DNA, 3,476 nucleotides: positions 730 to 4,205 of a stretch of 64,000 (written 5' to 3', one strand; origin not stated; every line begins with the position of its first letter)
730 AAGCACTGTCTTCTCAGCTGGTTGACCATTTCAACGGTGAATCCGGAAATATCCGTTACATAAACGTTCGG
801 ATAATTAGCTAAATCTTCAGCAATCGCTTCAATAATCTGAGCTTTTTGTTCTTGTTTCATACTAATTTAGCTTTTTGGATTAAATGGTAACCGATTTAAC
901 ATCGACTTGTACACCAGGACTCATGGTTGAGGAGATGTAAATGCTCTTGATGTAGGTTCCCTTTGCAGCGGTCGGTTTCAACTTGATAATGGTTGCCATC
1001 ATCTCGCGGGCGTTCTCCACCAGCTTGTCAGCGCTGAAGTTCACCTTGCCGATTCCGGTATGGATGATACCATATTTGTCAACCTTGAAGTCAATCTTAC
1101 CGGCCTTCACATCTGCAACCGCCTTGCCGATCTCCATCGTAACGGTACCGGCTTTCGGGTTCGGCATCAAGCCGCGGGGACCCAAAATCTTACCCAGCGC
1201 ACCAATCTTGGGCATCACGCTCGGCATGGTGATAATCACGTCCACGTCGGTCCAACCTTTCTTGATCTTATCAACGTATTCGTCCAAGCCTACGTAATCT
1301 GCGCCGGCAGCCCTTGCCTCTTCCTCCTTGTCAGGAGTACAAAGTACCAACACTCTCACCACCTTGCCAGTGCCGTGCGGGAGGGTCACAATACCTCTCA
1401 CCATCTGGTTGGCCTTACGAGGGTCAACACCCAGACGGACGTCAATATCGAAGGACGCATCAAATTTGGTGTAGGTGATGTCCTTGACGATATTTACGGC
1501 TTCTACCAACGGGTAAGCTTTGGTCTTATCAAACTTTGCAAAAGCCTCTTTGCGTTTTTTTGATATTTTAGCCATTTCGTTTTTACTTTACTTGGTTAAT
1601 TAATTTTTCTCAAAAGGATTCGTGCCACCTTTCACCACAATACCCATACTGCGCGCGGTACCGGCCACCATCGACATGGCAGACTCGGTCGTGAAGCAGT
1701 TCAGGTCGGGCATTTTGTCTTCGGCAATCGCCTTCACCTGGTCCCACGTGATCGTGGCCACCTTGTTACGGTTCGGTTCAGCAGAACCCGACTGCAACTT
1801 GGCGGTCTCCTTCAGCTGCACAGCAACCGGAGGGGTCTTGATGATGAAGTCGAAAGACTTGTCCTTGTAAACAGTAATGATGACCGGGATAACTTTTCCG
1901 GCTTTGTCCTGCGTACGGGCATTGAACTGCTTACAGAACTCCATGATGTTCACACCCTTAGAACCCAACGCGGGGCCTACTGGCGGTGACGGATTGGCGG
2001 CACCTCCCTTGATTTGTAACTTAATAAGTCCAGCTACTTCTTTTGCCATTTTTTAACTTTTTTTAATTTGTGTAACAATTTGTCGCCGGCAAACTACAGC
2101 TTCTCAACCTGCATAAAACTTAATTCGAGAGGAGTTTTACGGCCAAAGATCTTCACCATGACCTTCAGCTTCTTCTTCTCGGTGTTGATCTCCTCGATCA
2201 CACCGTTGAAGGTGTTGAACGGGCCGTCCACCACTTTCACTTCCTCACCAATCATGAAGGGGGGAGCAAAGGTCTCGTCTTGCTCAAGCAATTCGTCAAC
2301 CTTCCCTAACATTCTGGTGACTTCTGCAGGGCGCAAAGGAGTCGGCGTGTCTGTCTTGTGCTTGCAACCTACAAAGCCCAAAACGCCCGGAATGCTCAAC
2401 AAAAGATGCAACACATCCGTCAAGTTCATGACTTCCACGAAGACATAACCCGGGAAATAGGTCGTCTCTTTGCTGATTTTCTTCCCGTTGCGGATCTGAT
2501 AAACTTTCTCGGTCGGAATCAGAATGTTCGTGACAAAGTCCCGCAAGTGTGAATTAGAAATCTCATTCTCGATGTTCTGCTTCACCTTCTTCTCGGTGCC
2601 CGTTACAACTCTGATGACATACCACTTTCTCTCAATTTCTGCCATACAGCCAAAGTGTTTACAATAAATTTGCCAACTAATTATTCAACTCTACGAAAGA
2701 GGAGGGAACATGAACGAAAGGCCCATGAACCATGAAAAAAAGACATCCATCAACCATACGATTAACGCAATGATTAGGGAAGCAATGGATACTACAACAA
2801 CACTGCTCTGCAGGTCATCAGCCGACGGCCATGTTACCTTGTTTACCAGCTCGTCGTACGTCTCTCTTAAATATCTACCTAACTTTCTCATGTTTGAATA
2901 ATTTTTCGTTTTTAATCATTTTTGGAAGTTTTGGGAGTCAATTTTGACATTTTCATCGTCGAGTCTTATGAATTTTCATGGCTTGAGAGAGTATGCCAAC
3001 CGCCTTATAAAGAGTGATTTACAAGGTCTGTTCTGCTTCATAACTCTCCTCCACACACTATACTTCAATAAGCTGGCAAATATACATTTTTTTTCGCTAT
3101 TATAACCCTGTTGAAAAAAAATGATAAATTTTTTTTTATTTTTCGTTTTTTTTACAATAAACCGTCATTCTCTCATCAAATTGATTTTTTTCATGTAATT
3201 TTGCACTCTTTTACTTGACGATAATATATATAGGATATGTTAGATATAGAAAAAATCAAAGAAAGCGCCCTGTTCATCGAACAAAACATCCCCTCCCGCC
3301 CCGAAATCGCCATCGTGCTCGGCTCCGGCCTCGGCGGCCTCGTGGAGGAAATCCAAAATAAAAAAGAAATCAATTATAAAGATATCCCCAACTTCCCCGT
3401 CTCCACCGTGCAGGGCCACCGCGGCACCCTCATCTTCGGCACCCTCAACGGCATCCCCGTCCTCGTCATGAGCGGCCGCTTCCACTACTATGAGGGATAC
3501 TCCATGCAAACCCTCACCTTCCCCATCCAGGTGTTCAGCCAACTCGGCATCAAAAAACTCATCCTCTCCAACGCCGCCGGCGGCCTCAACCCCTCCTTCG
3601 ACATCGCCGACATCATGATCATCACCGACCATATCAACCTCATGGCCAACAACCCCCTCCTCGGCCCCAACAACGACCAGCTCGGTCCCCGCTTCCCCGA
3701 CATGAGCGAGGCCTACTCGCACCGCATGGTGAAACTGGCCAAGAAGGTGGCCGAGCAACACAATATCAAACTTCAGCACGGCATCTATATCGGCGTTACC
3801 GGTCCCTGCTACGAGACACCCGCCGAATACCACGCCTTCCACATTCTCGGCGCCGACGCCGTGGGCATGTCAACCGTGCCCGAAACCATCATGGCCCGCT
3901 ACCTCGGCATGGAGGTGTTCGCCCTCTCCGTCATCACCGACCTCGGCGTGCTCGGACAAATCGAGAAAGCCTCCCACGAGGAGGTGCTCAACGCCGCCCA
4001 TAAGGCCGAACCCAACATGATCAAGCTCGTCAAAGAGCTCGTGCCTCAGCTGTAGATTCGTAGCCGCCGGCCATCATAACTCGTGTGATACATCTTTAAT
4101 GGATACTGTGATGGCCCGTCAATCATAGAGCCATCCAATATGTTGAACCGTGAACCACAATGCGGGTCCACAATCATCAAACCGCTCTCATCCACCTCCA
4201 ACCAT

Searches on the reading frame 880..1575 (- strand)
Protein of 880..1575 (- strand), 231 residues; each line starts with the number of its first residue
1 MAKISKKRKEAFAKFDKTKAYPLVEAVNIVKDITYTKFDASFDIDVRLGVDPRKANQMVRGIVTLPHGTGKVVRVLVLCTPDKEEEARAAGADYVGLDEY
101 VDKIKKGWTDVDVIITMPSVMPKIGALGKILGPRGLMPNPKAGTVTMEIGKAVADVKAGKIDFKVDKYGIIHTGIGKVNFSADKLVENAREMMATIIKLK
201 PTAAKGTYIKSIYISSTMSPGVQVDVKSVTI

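Call 79: search_protein_families(library=pfam, proteins=[window:880-1575:-], max_evalue=0.00001)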
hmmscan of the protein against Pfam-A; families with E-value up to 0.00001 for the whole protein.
window:880-1575:- (231 aa): 1 family
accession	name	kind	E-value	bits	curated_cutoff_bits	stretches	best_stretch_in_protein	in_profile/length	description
PF00687.26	Ribosomal_L1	-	3e-65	219.9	32.2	1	31-220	2-198/198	Ribosomal protein L1p/L10e family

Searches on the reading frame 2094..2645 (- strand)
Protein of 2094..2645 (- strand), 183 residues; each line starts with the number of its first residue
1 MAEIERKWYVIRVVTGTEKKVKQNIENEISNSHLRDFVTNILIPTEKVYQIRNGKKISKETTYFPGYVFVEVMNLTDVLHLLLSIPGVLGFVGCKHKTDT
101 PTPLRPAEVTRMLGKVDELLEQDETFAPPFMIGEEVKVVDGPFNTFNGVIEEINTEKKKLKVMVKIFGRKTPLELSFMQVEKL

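Call 79: search_protein_families(library=pfam, proteins=[window:2094-2645:-], max_evalue=0.00001)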
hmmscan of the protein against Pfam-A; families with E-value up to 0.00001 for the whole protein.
window:2094-2645:- (183 aa): 1 family
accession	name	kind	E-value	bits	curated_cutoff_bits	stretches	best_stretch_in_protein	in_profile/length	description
PF02357.24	NusG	-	1.6e-22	80.2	22.2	1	7-112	2-92/93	Transcription termination factor nusG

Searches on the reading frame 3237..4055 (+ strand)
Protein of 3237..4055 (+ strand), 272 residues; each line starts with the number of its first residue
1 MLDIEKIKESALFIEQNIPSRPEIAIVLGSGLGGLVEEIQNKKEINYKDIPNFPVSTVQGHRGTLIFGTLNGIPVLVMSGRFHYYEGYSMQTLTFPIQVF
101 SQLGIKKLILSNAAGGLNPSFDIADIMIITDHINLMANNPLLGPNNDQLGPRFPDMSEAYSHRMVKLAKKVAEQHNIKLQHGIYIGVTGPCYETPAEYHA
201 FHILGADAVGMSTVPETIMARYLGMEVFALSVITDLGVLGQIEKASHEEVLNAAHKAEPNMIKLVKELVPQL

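Call 79: search_protein_families(library=pfam, proteins=[window:3237-4055:+], max_evalue=0.00001)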
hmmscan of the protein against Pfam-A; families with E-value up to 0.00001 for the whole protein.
window:3237-4055:+ (272 aa): 1 family
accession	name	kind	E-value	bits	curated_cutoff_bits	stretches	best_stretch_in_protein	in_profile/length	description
PF01048.26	PNP_UDP_1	-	2.9e-57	194.2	25.1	1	24-269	2-232/233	Phosphorylase superfamily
